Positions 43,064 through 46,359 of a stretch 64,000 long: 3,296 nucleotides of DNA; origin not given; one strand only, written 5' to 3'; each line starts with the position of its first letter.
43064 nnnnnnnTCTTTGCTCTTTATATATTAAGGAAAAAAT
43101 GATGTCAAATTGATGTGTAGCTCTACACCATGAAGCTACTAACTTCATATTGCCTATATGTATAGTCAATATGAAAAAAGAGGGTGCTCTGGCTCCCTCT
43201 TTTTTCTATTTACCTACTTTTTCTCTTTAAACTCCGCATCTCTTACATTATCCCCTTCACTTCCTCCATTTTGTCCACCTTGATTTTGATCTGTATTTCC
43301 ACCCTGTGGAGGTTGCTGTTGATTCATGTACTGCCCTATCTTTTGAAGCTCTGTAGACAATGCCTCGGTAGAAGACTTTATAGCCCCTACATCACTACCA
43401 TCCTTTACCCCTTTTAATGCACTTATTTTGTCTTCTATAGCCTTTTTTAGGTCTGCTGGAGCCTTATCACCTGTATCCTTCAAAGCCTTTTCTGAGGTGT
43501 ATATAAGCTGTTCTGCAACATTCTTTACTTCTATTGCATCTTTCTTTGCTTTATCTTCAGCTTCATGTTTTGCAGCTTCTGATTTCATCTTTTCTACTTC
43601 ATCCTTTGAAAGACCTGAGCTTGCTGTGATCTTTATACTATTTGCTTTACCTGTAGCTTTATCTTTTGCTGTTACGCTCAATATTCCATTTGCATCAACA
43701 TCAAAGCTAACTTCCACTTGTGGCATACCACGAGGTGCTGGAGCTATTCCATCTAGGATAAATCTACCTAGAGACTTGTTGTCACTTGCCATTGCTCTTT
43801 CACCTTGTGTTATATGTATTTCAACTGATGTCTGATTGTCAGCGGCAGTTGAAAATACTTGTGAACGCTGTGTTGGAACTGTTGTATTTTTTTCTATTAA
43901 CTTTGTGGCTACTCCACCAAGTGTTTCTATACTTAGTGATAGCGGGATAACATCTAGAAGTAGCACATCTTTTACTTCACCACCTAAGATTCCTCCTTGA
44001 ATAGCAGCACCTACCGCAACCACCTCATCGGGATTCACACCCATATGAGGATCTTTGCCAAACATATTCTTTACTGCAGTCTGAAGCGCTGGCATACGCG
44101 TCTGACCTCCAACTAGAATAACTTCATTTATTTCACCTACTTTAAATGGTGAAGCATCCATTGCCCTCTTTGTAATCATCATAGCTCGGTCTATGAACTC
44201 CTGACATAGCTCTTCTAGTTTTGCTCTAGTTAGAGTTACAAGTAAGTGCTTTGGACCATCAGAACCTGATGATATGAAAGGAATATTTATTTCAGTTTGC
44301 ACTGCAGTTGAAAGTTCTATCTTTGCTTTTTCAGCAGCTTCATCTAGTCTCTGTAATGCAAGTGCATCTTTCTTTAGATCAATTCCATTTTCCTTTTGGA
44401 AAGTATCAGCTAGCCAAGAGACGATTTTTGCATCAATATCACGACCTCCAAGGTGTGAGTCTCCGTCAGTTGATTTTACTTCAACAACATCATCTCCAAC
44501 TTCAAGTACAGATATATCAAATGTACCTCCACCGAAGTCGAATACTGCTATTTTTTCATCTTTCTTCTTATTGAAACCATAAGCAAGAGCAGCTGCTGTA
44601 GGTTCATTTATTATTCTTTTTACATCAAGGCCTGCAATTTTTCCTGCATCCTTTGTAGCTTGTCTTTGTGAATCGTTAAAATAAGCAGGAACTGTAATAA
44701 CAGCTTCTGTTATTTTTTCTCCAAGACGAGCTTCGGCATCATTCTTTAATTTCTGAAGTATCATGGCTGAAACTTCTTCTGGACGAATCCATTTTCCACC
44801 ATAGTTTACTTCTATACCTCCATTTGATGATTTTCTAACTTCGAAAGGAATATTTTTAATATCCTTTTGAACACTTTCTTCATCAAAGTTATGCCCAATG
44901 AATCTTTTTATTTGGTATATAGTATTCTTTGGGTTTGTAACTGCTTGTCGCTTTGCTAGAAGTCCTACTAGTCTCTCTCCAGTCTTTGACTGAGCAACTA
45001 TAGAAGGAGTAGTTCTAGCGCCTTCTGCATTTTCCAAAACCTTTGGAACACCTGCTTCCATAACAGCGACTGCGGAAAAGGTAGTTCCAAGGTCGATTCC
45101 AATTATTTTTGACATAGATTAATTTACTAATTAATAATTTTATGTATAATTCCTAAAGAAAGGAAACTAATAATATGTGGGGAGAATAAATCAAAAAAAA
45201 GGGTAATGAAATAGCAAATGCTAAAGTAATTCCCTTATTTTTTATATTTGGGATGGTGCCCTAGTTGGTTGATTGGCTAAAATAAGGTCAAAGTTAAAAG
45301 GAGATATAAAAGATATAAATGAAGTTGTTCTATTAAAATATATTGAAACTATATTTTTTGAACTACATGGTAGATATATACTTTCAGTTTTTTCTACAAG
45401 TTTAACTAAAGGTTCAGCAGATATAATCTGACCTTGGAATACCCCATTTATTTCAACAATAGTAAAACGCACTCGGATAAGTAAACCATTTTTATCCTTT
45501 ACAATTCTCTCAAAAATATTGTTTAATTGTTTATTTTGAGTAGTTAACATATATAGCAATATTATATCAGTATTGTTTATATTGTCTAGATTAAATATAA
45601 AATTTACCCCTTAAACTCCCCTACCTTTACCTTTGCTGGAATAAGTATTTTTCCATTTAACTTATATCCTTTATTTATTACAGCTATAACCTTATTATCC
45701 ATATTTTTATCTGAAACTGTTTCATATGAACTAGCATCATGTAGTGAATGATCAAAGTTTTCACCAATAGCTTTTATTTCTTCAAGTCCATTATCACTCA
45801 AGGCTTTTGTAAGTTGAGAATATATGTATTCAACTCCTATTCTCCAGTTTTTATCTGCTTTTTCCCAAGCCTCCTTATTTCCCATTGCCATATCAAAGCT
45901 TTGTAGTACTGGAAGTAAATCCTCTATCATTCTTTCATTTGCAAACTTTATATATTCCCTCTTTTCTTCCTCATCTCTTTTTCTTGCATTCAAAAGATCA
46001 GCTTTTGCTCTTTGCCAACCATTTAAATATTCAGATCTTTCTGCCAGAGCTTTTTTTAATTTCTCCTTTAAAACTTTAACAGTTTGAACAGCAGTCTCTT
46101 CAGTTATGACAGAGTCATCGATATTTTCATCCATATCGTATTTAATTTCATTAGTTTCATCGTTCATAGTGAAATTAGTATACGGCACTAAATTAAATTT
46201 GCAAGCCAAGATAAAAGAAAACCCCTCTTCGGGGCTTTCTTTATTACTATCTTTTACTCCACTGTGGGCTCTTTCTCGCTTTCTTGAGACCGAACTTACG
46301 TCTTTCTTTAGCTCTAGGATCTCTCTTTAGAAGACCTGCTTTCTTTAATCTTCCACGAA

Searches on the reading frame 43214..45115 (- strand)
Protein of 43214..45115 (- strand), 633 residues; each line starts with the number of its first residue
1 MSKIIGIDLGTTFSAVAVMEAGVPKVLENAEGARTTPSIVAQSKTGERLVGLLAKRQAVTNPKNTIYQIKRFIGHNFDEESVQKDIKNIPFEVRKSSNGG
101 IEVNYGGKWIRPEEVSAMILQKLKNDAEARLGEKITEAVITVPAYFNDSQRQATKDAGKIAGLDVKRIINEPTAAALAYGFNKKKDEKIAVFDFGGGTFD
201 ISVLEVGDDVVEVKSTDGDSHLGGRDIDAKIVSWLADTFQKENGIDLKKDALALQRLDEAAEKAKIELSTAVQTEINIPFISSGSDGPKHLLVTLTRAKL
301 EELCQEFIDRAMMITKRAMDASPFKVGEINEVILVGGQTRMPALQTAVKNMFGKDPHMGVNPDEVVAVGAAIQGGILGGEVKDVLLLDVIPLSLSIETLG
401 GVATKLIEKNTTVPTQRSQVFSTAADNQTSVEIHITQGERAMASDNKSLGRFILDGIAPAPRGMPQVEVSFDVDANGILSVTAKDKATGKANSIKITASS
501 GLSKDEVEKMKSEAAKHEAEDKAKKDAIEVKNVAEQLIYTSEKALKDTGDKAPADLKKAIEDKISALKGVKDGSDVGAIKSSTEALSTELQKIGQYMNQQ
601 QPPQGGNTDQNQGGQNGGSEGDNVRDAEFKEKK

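Call 7: search_protein_families(library=pfam, proteins=[window:43214-45115:-])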
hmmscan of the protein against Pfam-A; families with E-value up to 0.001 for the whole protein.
window:43214-45115:- (633 aa): 2 families
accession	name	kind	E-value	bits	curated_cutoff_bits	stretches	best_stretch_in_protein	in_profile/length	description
PF00012.26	HSP70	-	3.1e-245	815.4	20.6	1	4-598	1-598/599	Hsp70 protein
PF06723.19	MreB_Mbl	-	1.2e-15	57.7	27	1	116-371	74-316/327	MreB/Mbl protein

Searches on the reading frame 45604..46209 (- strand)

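Call 7: search_protein_families(library=pfam, proteins=[window:45604-46209:-])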
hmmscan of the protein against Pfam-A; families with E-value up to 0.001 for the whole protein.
window:45604-46209:- (201 aa): 1 family
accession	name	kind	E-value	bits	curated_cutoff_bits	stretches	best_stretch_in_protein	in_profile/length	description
PF01025.24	GrpE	-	2.7e-37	128.4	25.8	1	37-197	6-164/165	GrpE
